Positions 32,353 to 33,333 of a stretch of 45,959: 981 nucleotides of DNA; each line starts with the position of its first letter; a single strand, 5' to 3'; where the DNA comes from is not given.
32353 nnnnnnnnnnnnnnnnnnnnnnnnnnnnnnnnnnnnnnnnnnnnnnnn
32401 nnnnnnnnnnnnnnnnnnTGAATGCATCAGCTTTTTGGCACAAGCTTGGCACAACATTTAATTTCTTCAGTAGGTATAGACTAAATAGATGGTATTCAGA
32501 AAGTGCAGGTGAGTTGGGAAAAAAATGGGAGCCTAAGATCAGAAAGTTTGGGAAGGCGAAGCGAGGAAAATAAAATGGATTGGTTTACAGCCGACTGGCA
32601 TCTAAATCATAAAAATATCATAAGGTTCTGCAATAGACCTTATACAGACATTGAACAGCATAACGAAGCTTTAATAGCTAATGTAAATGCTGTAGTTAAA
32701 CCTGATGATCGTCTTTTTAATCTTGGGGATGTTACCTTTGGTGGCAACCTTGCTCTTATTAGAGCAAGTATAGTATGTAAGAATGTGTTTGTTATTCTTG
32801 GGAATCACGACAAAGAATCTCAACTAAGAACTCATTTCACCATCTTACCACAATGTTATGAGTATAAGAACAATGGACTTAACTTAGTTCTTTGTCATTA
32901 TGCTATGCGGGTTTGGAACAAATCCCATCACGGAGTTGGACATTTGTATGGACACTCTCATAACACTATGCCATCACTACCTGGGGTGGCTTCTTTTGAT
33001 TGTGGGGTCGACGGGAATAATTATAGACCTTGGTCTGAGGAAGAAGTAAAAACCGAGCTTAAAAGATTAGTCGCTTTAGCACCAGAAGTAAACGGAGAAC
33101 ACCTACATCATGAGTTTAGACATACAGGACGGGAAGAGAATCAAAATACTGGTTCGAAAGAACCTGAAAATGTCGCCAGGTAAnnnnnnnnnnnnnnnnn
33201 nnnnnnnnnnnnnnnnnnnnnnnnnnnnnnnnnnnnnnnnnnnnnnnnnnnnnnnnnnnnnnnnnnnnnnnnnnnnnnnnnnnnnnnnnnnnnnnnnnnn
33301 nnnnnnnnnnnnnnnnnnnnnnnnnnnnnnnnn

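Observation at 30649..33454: NADAR, metallophosphoesterase, Pth2 and SPOUT module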

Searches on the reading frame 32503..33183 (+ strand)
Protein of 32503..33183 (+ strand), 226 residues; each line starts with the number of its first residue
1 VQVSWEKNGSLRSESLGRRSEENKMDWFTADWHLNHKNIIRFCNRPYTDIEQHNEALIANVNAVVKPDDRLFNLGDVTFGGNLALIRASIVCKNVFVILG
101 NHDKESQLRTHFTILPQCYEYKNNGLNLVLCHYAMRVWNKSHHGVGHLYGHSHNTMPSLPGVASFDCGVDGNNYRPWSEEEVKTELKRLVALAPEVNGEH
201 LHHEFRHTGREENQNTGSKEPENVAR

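Call 3: search_protein_families(library=pfam, proteins=[window:32503-33183:+], max_evalue=0.1)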
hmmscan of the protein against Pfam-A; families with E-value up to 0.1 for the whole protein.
window:32503-33183:+ (226 aa): 2 families
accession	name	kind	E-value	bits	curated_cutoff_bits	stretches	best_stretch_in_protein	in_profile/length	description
PF12850.12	Metallophos_2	-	0.00014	22.4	27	1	53-154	10-118/154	Calcineurin-like phosphoesterase superfamily domain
PF00149.33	Metallophos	-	0.0015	19.4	21.5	1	27-132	4-104/191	Calcineurin-like phosphoesterase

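Call 6: search_protein_families(library=phrogs, proteins=[window:32503-33183:+], max_evalue=0.01)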
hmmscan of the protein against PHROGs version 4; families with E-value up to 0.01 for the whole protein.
window:32503-33183:+ (226 aa): 2 families
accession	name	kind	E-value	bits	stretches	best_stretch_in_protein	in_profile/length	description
phrog_547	-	other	5e-43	148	1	19-188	24-201/245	phosphoesterase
phrog_30537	-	unknown function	0.00016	23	1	40-82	2-43/87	-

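Call 14: search_solved_structures(query=window:32575-33183:+, max_evalue=1, show_alignments=3)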
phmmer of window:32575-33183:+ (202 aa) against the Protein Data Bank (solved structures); distinct sequences matched with E-value up to 1: 1.
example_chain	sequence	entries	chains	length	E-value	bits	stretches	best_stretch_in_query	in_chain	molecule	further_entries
1xm7_A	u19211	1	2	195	2.6e-09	40.2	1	2-111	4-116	hypothetical protein aq_1665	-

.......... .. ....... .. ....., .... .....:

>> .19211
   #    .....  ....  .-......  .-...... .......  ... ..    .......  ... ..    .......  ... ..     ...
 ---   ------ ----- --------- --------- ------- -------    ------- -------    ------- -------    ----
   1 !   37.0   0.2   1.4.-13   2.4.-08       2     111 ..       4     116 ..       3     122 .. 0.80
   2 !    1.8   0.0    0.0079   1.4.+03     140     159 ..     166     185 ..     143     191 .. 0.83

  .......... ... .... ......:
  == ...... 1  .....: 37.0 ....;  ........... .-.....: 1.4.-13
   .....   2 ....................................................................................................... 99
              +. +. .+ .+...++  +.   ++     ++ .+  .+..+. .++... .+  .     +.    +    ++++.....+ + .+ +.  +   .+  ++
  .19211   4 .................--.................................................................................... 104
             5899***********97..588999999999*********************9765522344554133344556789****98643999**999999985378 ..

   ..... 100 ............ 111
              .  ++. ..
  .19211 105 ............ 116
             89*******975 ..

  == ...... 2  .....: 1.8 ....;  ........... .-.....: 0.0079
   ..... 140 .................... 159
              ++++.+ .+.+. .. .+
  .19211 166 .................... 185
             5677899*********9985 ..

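Call 22: search_protein_families(library=ncbifam, proteins=[window:32575-33183:+], max_evalue=0.01)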
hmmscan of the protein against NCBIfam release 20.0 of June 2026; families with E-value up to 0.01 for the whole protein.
window:32575-33183:+ (202 aa): 0 families

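Call 35: search_dna_similar(query=window:32575-33183:+, collection=phages, mode=protein, max_rows=30, rows=spread)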
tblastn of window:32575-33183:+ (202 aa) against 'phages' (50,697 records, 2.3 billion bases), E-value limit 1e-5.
Records with a match: 1167; places in all: 1169; records where one place covers at least 80% of the query: 179.
Best place of each record, by identity: <60% 1167.
By first word of the organism name: Vibrio 385; Escherichia 209; Pseudomonas 183; Bacillus 49; Klebsiella 39; Campylobacter 36; Streptomyces 30; Acinetobacter 26; Salmonella 20; Stenotrophomonas 18; and 49 more.
By host as written in the record: - 364; Escherichia coli 62; Pseudomonas aeruginosa 51; Vibrio harveyi BAA-1116 36; Escherichia coli K-12 MG1655 30; Pseudomonas aeruginosa PAO1 27; Campylobacter jejuni 26; Pseudomonas syringae pv. actinidiae 18; and 248 more.
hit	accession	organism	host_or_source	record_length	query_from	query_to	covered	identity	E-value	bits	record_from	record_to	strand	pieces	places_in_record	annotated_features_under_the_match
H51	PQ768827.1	Vibrio phage Hades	Vibrio campbellii BB120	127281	3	171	84%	38.0%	7e-23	100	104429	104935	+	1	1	hypothetical protein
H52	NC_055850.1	Vibrio phage Quinn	Vibrio harveyi BAA-1116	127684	3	147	72%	40.3%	1e-21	97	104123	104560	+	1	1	phosphoesterase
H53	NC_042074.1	Vibrio phage JSF10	Vibrio cholerae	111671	5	146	70%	40.3%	2e-20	94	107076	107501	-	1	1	phosphoesterase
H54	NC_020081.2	Bacillus phage phiAGATE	Bacillus pumilus GL1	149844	3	188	92%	29.6%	2e-10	65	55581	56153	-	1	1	phosphoesterase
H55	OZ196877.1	Vibrio phage 234P3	Seawater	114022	3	163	80%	33.7%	4e-19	90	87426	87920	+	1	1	phosphoesterase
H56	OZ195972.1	Vibrio phage D383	Seawater and oysters mix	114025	3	163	80%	33.7%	4e-19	90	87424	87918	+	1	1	phosphoesterase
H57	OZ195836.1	Vibrio phage D310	Seawater and oysters mix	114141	3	163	80%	33.7%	4e-19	90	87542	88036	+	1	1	phosphoesterase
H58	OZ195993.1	Vibrio phage D342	Seawater and oysters mix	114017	3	163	80%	33.7%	8e-19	89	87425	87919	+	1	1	phosphoesterase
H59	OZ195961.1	Vibrio phage D408b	Seawater and oysters mix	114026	3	163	80%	33.7%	8e-19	89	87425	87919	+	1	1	phosphoesterase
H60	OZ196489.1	Vibrio phage D407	Seawater and oysters mix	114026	3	163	80%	33.7%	8e-19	89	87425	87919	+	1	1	phosphoesterase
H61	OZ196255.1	Vibrio phage D109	Seawater and oysters mix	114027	3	163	80%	33.7%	8e-19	89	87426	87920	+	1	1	phosphoesterase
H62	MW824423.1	Vibrio phage 70E35.5a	Vibrio crassostreae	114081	3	163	80%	33.7%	8e-19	89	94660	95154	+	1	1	hypothetical protein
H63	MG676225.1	Aeromonas phage AhSzw-1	Aeromonas hydrophila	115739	3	147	72%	35.7%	1e-17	86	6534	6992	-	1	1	hypothetical protein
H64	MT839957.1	Bacteriophage sp.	human fecal samples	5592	1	159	79%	32.0%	1e-15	80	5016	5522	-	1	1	record has no annotation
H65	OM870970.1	Pseudomonas phage vB_Paer_PsIn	Pseudomonas aeruginosa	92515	3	163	80%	31.2%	6e-21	96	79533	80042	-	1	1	putative phosphoesterase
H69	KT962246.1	Cellulophaga phage phi4:1_18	Cellulophaga baltica #18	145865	3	148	72%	33.5%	4e-18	87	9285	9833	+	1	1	metallophosphatase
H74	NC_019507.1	Campylobacter phage CP21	Campylobacter sp.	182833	1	148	73%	29.7%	7e-9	60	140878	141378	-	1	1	CP21_191: phosphoesterase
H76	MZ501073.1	Escherichia phage HeinrichReichert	Escherichia coli K-12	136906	1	146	72%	28.6%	1e-9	63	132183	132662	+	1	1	putative phosphoresterase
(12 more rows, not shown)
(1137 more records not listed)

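Call 63: get_annotated_region(hit=H76, flank=5000)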
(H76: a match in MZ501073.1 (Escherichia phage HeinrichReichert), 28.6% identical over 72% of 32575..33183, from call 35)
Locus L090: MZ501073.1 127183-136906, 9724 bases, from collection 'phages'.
description: Escherichia phage HeinrichReichert, complete genome.
organism: Escherichia phage HeinrichReichert (NCBI taxid 2852030)
taxonomy: Viruses; Duplodnaviria; Heunggongvirae; Uroviricota; Caudoviricetes; Vequintavirinae; Vequintavirus; Vequintavirus murica
host: Escherichia coli K-12; source: sewage plant inflow; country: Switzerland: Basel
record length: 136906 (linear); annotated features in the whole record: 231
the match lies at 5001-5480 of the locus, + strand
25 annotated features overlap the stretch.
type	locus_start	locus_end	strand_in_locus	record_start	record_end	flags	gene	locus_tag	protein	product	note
CDS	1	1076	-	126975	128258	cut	-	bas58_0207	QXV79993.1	ATP-dependent DNA ligase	-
CDS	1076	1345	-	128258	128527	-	-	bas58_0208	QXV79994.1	hypothetical protein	-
CDS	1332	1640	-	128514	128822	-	-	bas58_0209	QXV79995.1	hypothetical protein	-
CDS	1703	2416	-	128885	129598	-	-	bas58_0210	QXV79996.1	hypothetical protein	-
CDS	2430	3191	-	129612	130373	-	-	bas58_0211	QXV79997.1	sirtuin domain NAD-dependent deacetylase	-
CDS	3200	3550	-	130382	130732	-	-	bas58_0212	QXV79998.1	hypothetical protein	-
CDS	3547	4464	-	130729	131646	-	-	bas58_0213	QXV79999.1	RNA ligase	-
CDS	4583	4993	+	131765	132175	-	-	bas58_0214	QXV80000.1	polynucleotide kinase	-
CDS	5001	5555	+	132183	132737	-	-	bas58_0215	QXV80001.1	putative phosphoresterase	-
CDS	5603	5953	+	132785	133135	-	-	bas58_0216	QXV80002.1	putative transcriptional regulator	-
CDS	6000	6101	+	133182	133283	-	-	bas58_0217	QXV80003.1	hypothetical protein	-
CDS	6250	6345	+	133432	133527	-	-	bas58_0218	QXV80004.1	hypothetical protein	-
CDS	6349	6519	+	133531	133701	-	-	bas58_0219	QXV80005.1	hypothetical protein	-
CDS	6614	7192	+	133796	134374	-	-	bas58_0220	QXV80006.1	hypothetical protein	-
CDS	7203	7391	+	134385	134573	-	-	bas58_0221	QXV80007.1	hypothetical protein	-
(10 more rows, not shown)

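Call 64: get_annotated_region(hit=H52, flank=5000)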
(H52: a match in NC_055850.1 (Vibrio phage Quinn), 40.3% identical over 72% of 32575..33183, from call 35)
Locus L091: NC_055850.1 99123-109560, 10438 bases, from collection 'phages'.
description: Vibrio phage Quinn, complete genome.
organism: Vibrio phage Quinn (NCBI taxid 2736265)
taxonomy: Viruses; Duplodnaviria; Heunggongvirae; Uroviricota; Caudoviricetes; Demerecviridae; Ermolyevavirinae; Thalassavirus; Thalassavirus quinn
host: Vibrio harveyi BAA-1116; source: Chesapeake Bay Oyster; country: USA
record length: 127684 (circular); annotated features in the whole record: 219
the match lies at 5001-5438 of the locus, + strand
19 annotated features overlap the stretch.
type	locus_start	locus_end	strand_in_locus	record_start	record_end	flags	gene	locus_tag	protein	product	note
CDS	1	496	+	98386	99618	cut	-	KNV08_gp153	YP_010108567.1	hypothetical protein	gp161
CDS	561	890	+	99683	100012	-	-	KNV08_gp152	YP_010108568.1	hypothetical protein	gp162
CDS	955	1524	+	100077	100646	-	-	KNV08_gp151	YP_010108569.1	hypothetical protein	gp163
CDS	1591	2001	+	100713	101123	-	-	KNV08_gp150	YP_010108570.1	hypothetical protein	gp164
CDS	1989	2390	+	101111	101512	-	-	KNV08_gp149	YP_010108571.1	hypothetical protein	gp165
CDS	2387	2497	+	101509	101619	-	-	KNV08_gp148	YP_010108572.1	hypothetical protein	gp166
CDS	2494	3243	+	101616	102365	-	-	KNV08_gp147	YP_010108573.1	NinI-like serine-threonine phosphatase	gp167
CDS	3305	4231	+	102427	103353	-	-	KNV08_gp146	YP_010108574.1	putative RNA ligase/tail attachment protein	gp168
CDS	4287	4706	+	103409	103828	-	-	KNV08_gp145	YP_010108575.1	ATPase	gp169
CDS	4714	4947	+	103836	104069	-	-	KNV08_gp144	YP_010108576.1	hypothetical protein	gp170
CDS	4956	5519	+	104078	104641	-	-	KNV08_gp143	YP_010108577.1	phosphoesterase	gp171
CDS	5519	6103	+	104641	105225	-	-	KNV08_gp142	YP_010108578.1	hypothetical protein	gp172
CDS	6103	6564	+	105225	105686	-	-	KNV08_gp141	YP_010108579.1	antimicrobial peptide resistance and lipid A acylation protein PagP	gp173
CDS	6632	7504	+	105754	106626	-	-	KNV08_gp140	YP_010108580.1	ribose-phosphate pyrophosphokinase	gp174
CDS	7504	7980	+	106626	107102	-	-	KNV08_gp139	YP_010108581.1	hypothetical protein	gp175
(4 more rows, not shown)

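Call 65: get_annotated_region(hit=H65, flank=4000)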
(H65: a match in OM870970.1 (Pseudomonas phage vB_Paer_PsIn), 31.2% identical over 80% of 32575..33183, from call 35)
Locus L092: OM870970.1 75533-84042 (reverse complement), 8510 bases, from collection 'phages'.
description: Pseudomonas phage vB_Paer_PsIn, complete genome.
organism: Pseudomonas phage vB_Paer_PsIn (NCBI taxid 2924907)
taxonomy: Viruses; Duplodnaviria; Heunggongvirae; Uroviricota; Caudoviricetes; Pakpunavirus
host: Pseudomonas aeruginosa; source: sewage water; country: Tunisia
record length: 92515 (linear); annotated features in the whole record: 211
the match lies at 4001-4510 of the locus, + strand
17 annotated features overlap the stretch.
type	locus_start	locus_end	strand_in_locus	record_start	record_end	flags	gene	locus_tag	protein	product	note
CDS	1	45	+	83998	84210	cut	-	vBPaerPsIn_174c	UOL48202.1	hypothetical protein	-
CDS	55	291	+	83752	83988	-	-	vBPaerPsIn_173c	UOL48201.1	hypothetical protein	-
CDS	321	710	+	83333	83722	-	-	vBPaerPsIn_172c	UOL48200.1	putative CMP/dCMP deaminase, zinc-binding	-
CDS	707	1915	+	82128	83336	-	-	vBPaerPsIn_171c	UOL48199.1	putative DNA ligase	-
CDS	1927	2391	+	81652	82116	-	-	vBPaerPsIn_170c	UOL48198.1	DUF4081 domain-containing protein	-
CDS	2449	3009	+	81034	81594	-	-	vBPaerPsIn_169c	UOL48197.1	putative cell wall hydrolase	-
CDS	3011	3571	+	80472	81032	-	-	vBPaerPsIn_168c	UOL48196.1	hypothetical protein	-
CDS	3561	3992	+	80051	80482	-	-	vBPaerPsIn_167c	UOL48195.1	hypothetical protein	-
CDS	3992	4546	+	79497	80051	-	-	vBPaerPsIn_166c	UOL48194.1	putative phosphoesterase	-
CDS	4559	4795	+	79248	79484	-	-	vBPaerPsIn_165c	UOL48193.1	hypothetical protein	-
CDS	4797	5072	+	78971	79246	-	-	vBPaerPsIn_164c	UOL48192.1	XRE family transcriptional regulator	-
CDS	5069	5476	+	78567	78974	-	-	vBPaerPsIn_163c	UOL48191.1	hypothetical protein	-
CDS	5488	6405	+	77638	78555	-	-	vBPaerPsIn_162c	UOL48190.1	putative RNA ligase 1 and tail attachment protein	-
CDS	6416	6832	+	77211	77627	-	-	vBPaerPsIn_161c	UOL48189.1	AAA family ATPase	-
CDS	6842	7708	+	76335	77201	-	-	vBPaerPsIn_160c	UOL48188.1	ribose-phosphate pyrophosphokinase family protein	-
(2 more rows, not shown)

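Call 66: get_annotated_region(hit=H54, flank=4000)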
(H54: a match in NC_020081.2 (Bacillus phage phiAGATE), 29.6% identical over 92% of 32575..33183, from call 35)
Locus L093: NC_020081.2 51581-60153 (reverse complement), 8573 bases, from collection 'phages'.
description: Bacillus phage phiAGATE, complete genome.
organism: Bacillus phage phiAGATE (NCBI taxid 1204533)
taxonomy: Viruses; Duplodnaviria; Heunggongvirae; Uroviricota; Caudoviricetes; Herelleviridae; Bastillevirinae; Agatevirus; Agatevirus agate
host: Bacillus pumilus GL1; source: sediments of Goreckie Lake; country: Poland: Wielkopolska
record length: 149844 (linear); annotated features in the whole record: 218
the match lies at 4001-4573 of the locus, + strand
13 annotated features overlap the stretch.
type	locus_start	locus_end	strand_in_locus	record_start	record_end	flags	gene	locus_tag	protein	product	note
CDS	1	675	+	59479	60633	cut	-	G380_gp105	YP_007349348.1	ribonucleotide reductase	-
CDS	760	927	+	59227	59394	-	-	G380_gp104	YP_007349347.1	hypothetical protein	gp059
CDS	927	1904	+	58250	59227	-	-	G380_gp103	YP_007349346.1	ribonucleotide reductase class Ia beta subunit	-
CDS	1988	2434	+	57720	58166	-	-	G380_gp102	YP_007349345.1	hypothetical protein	gp136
CDS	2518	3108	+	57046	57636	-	-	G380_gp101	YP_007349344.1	hypothetical protein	gp082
CDS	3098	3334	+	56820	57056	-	-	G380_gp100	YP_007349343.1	hypothetical protein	gp135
CDS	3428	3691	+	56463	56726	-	-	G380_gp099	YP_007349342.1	hypothetical protein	gp117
CDS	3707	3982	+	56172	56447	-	-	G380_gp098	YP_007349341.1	hypothetical protein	gp009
CDS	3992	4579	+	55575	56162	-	-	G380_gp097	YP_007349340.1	phosphoesterase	-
CDS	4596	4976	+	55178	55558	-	-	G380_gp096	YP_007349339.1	hypothetical protein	gp126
CDS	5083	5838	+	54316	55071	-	-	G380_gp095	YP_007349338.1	hypothetical protein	gp064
CDS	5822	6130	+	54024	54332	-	-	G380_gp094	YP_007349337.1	DNA binding protein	-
CDS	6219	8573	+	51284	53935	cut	-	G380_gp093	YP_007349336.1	DNA polymerase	-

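Call 67: get_annotated_region(hit=H74, flank=4000)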
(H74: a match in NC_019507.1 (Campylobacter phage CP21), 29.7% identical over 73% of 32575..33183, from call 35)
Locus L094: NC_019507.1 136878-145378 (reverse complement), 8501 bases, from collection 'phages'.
description: Campylobacter phage CP21, complete genome.
organism: Campylobacter phage CP21 (NCBI taxid 2881391)
taxonomy: Viruses; Duplodnaviria; Heunggongvirae; Uroviricota; Caudoviricetes; Eucampyvirinae; Firehammervirus; Firehammervirus CP21
host: Campylobacter sp.; source: water; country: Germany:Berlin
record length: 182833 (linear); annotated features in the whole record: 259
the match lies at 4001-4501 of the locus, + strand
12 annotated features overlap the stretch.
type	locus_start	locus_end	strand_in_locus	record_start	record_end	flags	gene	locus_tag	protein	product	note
CDS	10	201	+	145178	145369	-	CP21_197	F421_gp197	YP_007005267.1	putative DNA topoisomerase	-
CDS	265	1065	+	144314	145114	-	CP21_196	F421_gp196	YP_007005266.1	head maturation protease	-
CDS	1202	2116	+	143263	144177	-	CP21_195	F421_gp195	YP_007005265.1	helicase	-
CDS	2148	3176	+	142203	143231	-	CP21_194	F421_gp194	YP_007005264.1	helicase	-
CDS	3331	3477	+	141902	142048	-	CP21_193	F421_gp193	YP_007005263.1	helicase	-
CDS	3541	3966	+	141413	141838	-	CP21_192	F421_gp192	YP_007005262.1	hypothetical protein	-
CDS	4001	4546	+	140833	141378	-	CP21_191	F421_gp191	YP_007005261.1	phosphoesterase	-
CDS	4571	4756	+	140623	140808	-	CP21_190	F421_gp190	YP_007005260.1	hypothetical protein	-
CDS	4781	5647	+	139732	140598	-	CP21_189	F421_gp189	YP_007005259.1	radical SAM domain-containing protein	-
CDS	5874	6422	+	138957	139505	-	CP21_188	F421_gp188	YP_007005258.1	thymidine kinase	-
CDS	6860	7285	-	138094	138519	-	CP21_187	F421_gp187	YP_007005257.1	putative head completion protein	-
CDS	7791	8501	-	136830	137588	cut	CP21_186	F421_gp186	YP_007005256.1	putative tail tube protein (T4 gp19-like)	-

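Call 68: get_annotated_region(hit=H69, flank=4000)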
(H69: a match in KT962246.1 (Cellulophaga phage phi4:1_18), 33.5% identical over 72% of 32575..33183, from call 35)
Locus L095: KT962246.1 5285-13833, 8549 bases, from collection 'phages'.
description: Cellulophaga phage phi4:1_18, complete genome.
organism: Cellulophaga phage phi4:1_18 (NCBI taxid 1747285)
taxonomy: Viruses; Duplodnaviria; Heunggongvirae; Uroviricota; Caudoviricetes; Lightbulbvirus; Lightbulbvirus Cba41
host: Cellulophaga baltica #18; source: -; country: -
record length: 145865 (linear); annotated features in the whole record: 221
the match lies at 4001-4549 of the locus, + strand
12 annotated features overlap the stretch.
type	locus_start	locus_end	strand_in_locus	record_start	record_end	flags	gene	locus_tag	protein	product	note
CDS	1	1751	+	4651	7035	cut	-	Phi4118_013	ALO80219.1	DNA polymerase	similar to CCM43641, cd08643, and PF00476.15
CDS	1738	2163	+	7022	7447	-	-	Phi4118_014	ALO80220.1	hypothetical protein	-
CDS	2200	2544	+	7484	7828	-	-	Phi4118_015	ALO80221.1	hypothetical protein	-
CDS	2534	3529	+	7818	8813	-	-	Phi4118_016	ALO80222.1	bifunctional DNA primase/polymerase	similar to ZP_07082073, cd04859, and PF09250.6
CDS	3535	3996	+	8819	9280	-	-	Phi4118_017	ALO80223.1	hypothetical protein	-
CDS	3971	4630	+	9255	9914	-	-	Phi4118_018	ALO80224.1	metallophosphatase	similar to ZP_05624171, cd07390, and PF12850.2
CDS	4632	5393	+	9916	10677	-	-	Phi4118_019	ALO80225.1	DNA methylase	similar to ZP_05854349, cl16911, and PF01555.13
CDS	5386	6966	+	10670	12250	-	-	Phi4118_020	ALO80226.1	A1-like protein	similar to AFU87645; A1-like protein, phage T5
CDS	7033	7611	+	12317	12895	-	-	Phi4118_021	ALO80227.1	hypothetical protein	-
CDS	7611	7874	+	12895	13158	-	-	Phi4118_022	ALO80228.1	hypothetical protein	-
CDS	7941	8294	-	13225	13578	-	-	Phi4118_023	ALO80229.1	hypothetical protein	-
CDS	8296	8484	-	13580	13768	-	-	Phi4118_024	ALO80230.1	structural protein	similar to Cellulophaga phage Phi4:1_gp024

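Call 92: search_protein_families(library=padloc, proteins=[window:32575-33183:+], max_evalue=0.01)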
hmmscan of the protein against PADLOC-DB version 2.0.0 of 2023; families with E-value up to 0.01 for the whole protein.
window:32575-33183:+ (202 aa): 0 families

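Call 109: search_solved_structures(query=A6, max_evalue=0.01)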
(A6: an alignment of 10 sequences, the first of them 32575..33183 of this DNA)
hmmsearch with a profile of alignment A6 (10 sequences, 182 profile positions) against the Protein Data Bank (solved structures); distinct sequences matched with E-value up to 0.01: 5.
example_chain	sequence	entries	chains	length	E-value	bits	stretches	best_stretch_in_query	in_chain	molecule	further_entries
1xm7_A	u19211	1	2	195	2.6e-26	95.6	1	2-174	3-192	hypothetical protein aq_1665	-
2dxl_A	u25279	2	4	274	0.00034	23.6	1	24-85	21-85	Phosphohydrolase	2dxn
2zo9_B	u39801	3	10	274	0.0004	23.3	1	24-85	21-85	Phosphohydrolase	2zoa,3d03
6unc_A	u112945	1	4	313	0.0025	20.7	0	44-122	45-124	Metallophos domain-containing protein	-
2hyp_A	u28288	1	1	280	0.0056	19.6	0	9-86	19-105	Hypothetical protein RV0805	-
